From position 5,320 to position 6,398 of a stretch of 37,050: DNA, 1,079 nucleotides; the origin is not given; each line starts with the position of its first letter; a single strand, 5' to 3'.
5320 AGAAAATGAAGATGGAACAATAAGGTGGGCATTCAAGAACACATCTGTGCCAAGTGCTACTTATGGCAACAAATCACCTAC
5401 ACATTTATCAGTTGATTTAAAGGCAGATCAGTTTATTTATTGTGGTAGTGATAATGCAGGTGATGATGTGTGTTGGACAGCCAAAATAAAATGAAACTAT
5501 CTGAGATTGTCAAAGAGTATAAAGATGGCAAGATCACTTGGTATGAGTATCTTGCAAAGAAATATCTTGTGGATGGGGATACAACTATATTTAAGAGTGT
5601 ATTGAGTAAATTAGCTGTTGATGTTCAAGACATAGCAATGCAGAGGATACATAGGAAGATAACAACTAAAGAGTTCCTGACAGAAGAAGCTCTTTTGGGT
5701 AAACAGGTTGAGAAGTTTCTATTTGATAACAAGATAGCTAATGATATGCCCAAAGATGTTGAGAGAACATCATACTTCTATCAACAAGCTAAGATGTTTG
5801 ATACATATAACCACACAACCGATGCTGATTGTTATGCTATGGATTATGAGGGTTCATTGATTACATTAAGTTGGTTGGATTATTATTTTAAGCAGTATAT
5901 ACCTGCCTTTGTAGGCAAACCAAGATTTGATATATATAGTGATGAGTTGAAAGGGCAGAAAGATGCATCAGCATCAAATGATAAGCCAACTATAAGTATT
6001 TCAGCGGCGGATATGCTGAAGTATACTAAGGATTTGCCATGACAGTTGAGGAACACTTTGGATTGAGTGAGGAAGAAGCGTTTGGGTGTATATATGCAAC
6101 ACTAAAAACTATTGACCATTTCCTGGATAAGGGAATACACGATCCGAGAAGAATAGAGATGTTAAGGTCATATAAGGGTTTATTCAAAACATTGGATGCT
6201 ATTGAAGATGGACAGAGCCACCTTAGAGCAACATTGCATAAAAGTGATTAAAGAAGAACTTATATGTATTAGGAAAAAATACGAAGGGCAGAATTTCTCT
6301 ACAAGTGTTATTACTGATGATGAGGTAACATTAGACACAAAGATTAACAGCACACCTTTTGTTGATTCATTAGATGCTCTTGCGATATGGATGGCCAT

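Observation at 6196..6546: Acyl/peptidyl carrier protein-like gene in a phage morphogenesis region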

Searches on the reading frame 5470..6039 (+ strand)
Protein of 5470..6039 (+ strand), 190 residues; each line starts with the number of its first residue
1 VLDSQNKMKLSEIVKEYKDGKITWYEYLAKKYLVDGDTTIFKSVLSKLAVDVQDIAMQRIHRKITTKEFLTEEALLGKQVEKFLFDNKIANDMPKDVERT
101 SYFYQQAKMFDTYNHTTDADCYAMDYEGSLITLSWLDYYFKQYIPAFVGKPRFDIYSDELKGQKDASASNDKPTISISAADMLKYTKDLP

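Call 11: search_protein_families(library=phrogs, proteins=[window:5470-6039:+], max_evalue=0.01)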
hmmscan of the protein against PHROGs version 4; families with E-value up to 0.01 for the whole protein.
window:5470-6039:+ (190 aa): 0 families

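Call 12: search_protein_families(library=pfam, proteins=[window:5470-6039:+], max_evalue=0.01)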
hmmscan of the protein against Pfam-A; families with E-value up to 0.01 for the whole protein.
window:5470-6039:+ (190 aa): 0 families

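Call 25: search_protein_families(library=ncbifam, proteins=[window:5470-6039:+], max_evalue=10)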
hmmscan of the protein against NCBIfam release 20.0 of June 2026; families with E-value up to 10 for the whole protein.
window:5470-6039:+ (190 aa): 0 families

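Call 69: predict_structure(protein=window:5491-6039:+)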
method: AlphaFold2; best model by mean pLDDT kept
length: 183 residues; sequences in the alignment: 1
mean_pLDDT: 45.7   pTM: 0.34
mean pLDDT of the five models: 45.7, 45.6, 41.2, 38.3, 35.1
residues with pLDDT >= 90: 0; 70-90: 7; 50-70: 70; < 50: 106
segments of 3 or more residues with pLDDT < 50: 80-183
pLDDT, mean of each block of 10 residues (from residue 1): 71 65 63 58 56 56 54 51 46 46 37 29 31 35 32 32 32 35 29
secondary structure, 60 per line:
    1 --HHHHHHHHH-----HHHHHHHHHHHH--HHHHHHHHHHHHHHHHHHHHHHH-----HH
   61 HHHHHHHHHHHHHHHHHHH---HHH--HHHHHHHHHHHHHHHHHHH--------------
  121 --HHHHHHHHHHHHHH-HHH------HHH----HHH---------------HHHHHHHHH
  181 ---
elements in order: H3-11 H17-28 H31-53 H59-79 H88-106 H123-136 H172-180

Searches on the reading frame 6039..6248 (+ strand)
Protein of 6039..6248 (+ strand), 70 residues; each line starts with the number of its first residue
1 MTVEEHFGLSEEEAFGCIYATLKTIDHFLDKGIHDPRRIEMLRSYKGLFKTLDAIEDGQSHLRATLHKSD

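Call 11: search_protein_families(library=phrogs, proteins=[window:6039-6248:+], max_evalue=0.01)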
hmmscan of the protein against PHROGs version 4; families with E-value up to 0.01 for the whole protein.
window:6039-6248:+ (70 aa): 0 families

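Call 12: search_protein_families(library=pfam, proteins=[window:6039-6248:+], max_evalue=0.01)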
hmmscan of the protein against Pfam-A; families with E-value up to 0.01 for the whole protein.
window:6039-6248:+ (70 aa): 0 families

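Call 25: search_protein_families(library=ncbifam, proteins=[window:6039-6248:+], max_evalue=10)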
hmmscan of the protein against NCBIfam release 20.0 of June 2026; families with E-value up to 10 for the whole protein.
window:6039-6248:+ (70 aa): 1 family
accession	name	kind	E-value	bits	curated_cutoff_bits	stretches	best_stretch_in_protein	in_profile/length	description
TIGR02677.1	TIGR02677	hypoth_equivalog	0.12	11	165.85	1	7-68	111-170/494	TIGR02677 family protein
